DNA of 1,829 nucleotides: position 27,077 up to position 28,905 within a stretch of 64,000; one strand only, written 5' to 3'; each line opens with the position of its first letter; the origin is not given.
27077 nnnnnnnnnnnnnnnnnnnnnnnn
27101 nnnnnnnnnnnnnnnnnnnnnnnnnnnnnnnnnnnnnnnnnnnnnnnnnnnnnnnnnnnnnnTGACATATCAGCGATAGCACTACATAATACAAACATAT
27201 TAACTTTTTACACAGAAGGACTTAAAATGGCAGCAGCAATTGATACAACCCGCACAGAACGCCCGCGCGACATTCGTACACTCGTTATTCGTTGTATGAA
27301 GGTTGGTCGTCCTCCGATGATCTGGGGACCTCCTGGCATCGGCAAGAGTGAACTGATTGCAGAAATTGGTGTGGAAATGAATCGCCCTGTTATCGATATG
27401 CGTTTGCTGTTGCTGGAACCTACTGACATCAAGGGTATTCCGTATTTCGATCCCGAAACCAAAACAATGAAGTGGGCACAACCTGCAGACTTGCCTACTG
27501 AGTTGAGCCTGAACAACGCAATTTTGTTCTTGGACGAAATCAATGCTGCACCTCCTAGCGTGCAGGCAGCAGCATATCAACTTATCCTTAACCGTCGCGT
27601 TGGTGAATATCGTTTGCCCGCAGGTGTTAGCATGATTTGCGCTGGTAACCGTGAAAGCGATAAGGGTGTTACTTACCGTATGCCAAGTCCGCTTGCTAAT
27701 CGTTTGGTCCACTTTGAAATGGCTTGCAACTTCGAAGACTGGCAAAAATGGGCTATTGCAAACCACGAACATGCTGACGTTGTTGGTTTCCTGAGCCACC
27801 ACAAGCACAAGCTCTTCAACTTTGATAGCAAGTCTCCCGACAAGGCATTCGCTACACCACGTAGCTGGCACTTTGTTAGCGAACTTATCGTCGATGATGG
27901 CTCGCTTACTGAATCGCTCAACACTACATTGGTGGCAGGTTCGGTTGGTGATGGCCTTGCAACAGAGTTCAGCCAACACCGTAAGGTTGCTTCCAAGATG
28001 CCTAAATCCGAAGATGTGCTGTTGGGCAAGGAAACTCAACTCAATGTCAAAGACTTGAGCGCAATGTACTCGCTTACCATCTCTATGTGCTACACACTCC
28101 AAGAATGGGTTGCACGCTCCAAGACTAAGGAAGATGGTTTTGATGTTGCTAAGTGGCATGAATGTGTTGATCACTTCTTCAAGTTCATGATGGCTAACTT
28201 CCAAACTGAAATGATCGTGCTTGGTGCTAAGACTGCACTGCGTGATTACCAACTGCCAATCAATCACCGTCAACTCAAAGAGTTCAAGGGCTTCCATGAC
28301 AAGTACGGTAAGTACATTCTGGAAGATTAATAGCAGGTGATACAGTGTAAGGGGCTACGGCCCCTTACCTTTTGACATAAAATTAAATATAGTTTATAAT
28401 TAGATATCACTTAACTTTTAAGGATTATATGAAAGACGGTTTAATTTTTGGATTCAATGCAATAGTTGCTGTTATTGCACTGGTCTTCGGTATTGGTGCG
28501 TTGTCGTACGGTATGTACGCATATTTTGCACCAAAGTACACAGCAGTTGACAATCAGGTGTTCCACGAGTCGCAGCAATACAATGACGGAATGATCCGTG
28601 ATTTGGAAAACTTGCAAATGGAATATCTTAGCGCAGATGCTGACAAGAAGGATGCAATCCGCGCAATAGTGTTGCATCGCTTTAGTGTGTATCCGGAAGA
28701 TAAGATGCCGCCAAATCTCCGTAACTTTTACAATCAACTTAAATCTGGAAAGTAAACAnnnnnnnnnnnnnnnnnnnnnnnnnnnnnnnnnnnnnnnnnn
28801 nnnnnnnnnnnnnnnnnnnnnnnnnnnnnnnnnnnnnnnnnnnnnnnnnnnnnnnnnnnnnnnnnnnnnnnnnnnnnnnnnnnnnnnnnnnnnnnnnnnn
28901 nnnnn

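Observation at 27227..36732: MoxR AAA+ ATPase and its VWA/metallopeptidase-domain partner split by a 7-kb membrane module (SPFH, lipoprotein, Ser-rich TPR protein, SBP-LysM, RtcB)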

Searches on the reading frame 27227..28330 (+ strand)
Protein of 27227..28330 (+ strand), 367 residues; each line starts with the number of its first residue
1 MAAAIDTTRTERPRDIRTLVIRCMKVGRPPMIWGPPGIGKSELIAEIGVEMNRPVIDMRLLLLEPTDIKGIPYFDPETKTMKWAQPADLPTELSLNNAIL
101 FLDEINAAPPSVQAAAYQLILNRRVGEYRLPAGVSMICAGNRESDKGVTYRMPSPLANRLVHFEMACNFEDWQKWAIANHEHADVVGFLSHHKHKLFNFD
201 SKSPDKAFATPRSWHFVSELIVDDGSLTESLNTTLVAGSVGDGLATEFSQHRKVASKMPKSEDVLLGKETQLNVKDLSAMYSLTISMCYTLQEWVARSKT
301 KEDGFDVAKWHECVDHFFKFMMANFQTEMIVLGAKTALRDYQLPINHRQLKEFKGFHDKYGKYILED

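Call 3: search_protein_families(library=pfam, proteins=[window:27227-28330:+], max_evalue=0.01)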
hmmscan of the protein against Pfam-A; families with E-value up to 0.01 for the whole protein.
window:27227-28330:+ (367 aa): 4 families
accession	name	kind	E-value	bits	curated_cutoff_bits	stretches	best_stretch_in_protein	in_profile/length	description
PF07728.20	AAA_5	-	2.5e-06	28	22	1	31-126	3-96/139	AAA domain (dynein-related subfamily)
PF00004.35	AAA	-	1.2e-05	26.1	21.2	1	31-142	2-110/131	ATPase family associated with various cellular activities (AAA)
PF07726.17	AAA_3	-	2.4e-05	24.6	27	1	32-157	4-126/131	ATPase family associated with various cellular activities (AAA)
PF00158.32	Sigma54_activat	-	0.0066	16.6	20.2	0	96-149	93-150/168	Sigma-54 interaction domain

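Call 12: search_protein_families(library=phrogs, proteins=[window:27227-28330:+], max_evalue=0.01)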
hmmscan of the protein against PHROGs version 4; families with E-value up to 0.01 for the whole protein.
window:27227-28330:+ (367 aa): 4 families
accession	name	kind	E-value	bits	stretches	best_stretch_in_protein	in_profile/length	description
phrog_1297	-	other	1.8e-95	321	1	12-365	10-354/356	ATPase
phrog_16335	-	other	2.4e-32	113.2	1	3-172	2-174/267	ATPase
phrog_21479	-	unknown function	1.1e-09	39.1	1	6-68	5-67/68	-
phrog_249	-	moron, auxiliary metabolic gene and host takeover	9.4e-07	29.5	1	14-123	116-219/380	porphyrin biosynthesis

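Call 13: search_protein_families(library=ncbifam, proteins=[window:27227-28330:+], max_evalue=0.01)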
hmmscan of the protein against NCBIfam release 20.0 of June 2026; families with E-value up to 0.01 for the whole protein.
window:27227-28330:+ (367 aa): 1 family
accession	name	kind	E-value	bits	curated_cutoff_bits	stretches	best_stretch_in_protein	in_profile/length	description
NF010093.0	PRK13579.1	equivalog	0.0015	17.4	459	1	253-339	149-233/371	glycine cleavage system aminomethyltransferase GcvT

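Call 25: find_related_loci(query=window:27227-28330:+, collection=viral_contigs, flank=10000)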
Query window:27227-28330:+ (367 aa) in viral_contigs; peptide patterns used: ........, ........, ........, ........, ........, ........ (x = any residue, [..] = any of these).
49 stretches matched a pattern; 48 encode a relative of the query (tblastn E <= 1e-3); 47 distinct loci.
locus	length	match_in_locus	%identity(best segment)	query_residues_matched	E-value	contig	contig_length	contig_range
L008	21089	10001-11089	85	3-367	0e+0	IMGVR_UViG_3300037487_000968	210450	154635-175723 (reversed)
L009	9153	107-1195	85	3-367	0e+0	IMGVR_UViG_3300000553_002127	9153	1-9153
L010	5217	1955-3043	85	3-367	0e+0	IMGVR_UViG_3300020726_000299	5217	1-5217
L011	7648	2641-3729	85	3-367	0e+0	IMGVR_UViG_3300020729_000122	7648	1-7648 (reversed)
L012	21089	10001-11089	84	3-367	0e+0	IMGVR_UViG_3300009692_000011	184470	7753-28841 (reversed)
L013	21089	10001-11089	84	3-367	0e+0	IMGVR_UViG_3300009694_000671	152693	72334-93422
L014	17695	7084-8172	85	3-367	0e+0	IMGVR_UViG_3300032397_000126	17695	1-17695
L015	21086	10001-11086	84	4-367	0e+0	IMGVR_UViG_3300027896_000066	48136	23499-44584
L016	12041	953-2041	84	3-367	0e+0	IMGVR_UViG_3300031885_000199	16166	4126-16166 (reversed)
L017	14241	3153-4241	82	3-367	0e+0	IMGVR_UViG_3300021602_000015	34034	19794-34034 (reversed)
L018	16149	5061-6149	82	3-367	0e+0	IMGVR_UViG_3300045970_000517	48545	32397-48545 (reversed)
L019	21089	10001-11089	82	3-367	0e+0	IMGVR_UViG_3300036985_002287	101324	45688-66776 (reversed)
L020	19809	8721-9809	82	3-367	0e+0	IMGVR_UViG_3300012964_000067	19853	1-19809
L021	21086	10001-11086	83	4-367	0e+0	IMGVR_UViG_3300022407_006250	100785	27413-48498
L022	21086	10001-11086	83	4-367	0e+0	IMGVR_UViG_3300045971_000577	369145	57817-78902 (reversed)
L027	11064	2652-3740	85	3-367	0e+0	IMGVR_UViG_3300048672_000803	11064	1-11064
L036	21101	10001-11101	77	1-367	0e+0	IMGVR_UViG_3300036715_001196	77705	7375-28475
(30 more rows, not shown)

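Call 46: search_protein_families(library=pfam, proteins=[L015:6656-7309:+, L020:3366-4034:+, L020:1973-3310:+, L015:5510-6628:+, L036:4008-5249:+, L018:6279-7382:+, L015:11479-13470:+, L015:14292-15791:+, L020:5255-5869:+], max_evalue=0.01)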
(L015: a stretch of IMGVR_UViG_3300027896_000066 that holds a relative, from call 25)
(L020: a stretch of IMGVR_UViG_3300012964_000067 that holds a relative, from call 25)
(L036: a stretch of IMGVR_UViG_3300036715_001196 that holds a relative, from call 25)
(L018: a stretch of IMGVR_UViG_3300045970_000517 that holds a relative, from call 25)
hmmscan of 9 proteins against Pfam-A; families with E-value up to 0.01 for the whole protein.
L015:6656-7309:+ (217 aa): 1 family
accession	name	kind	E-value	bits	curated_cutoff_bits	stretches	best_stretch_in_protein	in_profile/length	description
PF04012.17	PspA_IM30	-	2.3e-13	50.7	33.9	1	3-216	2-217/220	PspA/IM30 family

L020:3366-4034:+ (222 aa): 4 families
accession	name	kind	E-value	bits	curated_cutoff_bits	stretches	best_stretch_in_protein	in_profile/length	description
PF04012.17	PspA_IM30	-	7e-35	121.1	33.9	1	4-219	3-217/220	PspA/IM30 family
PF15397.11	DUF4618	-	0.0038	17.2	34.9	0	74-132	169-226/258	Domain of unknown function (DUF4618)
PF12795.12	MscS_porin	-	0.0039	17.3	34.4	0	87-131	25-70/238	Mechanosensitive ion channel porin domain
PF05478.16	Prominin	-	0.0064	15.1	34.3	1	33-153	598-710/799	Prominin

L020:1973-3310:+ (445 aa): 6 families
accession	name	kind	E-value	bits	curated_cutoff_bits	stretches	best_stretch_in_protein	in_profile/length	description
PF07719.23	TPR_2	-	1.3e-05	25.4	27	1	67-99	1-33/34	Tetratricopeptide repeat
PF13181.12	TPR_8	-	4.9e-05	23.6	25.7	1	67-99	1-33/34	Tetratricopeptide repeat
PF14559.12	TPR_19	-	8.6e-05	23.2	25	1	45-99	2-57/68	Tetratricopeptide repeat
PF13432.12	TPR_16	-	0.00015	22.6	32.7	1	46-99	9-63/65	Tetratricopeptide repeat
PF21545.3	T7SS_EccA1_N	-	0.0027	17.5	27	1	43-104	108-170/272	T7SS, ESX-1 secretion system protein EccA1, N-terminal domain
PF00515.34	TPR_1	-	0.0053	17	27.8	0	67-99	1-33/34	Tetratricopeptide repeat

L015:5510-6628:+ (372 aa): 2 families
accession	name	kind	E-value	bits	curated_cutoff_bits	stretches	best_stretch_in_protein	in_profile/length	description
PF13432.12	TPR_16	-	0.0012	19.7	32.7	1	26-73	4-51/65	Tetratricopeptide repeat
PF14559.12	TPR_19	-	0.0018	19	25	1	31-71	3-43/68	Tetratricopeptide repeat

L036:4008-5249:+ (413 aa): 10 families
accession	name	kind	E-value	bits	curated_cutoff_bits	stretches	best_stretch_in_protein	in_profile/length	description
PF07719.23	TPR_2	-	2.3e-07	30.8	27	1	55-86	2-33/34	Tetratricopeptide repeat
PF00515.34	TPR_1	-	6.3e-07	29.4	27.8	1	54-86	1-33/34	Tetratricopeptide repeat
PF13181.12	TPR_8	-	2.3e-05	24.6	25.7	1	54-86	1-33/34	Tetratricopeptide repeat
PF13424.12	TPR_12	-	3.2e-05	24.5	30.1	1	53-84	44-75/77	Tetratricopeptide repeat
PF14559.12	TPR_19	-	4.6e-05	24.1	25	1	33-85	3-56/68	Tetratricopeptide repeat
PF13414.12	TPR_11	-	0.0014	18.7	26.8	1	61-86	1-26/42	TPR repeat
PF13428.12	TPR_14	-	0.0015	19.5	23.5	0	56-86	3-33/44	Tetratricopeptide repeat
PF13176.12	TPR_7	-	0.002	18.5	27.9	0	57-86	2-33/36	Tetratricopeptide repeat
PF13432.12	TPR_16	-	0.0024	18.7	32.7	1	29-86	5-63/65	Tetratricopeptide repeat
PF12895.13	ANAPC3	-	0.0032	18.1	27.2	1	31-78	33-80/82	Anaphase-promoting complex, cyclosome, subunit 3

L018:6279-7382:+ (367 aa): 1 family
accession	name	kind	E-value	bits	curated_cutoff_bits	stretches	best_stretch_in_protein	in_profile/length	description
PF24308.1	DUF7487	-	3.4e-49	168.2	27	1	132-328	2-206/220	Family of unknown function (DUF7487)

L015:11479-13470:+ (663 aa): 1 family
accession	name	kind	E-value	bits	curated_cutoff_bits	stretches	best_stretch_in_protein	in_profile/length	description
PF24308.1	DUF7487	-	2e-46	159.1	27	1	150-355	4-215/220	Family of unknown function (DUF7487)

L015:14292-15791:+ (499 aa): 1 family
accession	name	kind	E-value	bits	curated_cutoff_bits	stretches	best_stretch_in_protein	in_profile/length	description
PF25680.1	Mom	-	0.00025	21.2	27.1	0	321-370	3-54/202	Mom protein family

L020:5255-5869:+ (204 aa): 0 families

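Call 47: search_protein_families(library=padloc, proteins=[window:27227-28330:+], max_evalue=0.01)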
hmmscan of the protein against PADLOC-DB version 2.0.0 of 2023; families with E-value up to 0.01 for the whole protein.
window:27227-28330:+ (367 aa): 3 families
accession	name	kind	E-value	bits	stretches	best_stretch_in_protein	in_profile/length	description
PDLC01994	RtcR_PspF1--CARF_AAA_HTH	-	0.00074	16.7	0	96-145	250-303/468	-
PDLC03838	DolB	-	0.00085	16.7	1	31-179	170-315/375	-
PDLC02195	IetA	-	0.0078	13.5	0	29-60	139-170/395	-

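Call 104: search_protein_families(library=phrogs, proteins=[L020:3366-4034:+, L020:1973-3310:+], max_evalue=0.001)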
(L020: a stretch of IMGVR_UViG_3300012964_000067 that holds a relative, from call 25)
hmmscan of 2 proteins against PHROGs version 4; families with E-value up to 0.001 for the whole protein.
L020:3366-4034:+ (222 aa): 1 family
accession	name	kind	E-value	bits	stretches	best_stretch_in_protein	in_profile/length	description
phrog_26980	-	unknown function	5e-09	37.2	1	1-221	1-221/228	-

L020:1973-3310:+ (445 aa): 0 families

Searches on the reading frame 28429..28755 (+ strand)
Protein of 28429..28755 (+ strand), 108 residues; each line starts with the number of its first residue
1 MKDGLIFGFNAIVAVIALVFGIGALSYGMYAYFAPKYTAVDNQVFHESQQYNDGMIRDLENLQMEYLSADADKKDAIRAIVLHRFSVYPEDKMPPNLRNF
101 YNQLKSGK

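Call 3: search_protein_families(library=pfam, proteins=[window:28429-28755:+], max_evalue=0.01)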
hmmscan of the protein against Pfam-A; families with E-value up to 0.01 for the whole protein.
window:28429-28755:+ (108 aa): 0 families

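Call 12: search_protein_families(library=phrogs, proteins=[window:28429-28755:+], max_evalue=0.01)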
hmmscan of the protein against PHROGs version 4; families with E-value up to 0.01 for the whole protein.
window:28429-28755:+ (108 aa): 1 family
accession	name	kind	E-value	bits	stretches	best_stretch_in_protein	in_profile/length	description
phrog_26268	-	unknown function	2.2e-07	32.1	1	13-107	17-112/116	-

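Call 13: search_protein_families(library=ncbifam, proteins=[window:28429-28755:+], max_evalue=0.01)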
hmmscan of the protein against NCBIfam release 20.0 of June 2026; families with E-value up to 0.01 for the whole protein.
window:28429-28755:+ (108 aa): 0 families

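Call 47: search_protein_families(library=padloc, proteins=[window:28429-28755:+], max_evalue=0.01)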
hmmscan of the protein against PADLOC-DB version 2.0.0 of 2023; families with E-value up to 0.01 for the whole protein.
window:28429-28755:+ (108 aa): 0 families
